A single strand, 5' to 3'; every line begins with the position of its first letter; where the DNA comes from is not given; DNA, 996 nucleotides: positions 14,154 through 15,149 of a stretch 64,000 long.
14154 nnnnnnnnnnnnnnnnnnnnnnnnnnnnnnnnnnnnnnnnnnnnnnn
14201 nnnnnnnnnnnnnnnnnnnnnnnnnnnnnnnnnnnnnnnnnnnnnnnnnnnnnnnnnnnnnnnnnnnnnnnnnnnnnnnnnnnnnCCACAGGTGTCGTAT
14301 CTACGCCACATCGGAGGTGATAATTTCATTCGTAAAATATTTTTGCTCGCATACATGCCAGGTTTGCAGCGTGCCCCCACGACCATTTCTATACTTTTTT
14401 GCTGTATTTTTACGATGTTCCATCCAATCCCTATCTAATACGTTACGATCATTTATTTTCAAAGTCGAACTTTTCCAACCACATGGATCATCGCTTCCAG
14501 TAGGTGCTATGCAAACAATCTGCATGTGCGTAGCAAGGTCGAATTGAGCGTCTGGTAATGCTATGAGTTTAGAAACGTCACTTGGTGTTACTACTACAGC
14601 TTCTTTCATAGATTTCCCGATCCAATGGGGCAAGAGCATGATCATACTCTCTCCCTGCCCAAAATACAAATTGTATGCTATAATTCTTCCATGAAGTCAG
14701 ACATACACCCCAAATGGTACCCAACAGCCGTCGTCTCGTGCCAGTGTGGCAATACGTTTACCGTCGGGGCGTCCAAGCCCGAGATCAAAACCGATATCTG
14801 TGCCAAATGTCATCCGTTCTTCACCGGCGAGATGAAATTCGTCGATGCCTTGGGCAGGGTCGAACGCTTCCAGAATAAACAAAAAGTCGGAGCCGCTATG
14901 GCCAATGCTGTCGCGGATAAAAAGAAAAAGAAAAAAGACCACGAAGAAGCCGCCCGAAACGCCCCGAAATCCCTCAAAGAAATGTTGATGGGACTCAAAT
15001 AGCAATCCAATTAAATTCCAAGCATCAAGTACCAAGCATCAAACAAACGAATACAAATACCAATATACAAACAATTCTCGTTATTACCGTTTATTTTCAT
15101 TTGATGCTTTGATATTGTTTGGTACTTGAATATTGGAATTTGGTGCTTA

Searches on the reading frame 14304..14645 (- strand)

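Call 77: search_protein_families(library=pfam, proteins=[window:14304-14645:-], max_evalue=0.1)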
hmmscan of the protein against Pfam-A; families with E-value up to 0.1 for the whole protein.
window:14304-14645:- (114 aa): 1 family
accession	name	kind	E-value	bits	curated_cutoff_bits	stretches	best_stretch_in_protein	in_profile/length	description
PF20209.3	DUF6570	-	0.047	14.6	24.3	1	11-69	53-108/133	Domain of unknown function (DUF6570)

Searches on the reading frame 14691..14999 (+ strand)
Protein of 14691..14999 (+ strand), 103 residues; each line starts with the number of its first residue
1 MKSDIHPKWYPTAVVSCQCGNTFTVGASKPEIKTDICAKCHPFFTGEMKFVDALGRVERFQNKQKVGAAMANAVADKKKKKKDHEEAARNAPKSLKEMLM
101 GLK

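Call 77: search_protein_families(library=pfam, proteins=[window:14691-14999:+], max_evalue=0.1)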
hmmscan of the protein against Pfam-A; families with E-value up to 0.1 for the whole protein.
window:14691-14999:+ (103 aa): 2 families
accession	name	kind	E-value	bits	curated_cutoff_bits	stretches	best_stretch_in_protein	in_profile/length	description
PF01197.23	Ribosomal_L31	-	1.3e-25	89.8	27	1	1-63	1-63/65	Ribosomal protein L31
PF04641.18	Rtf2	-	0.00048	20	27.4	1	14-91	127-199/258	Rtf2 RING-finger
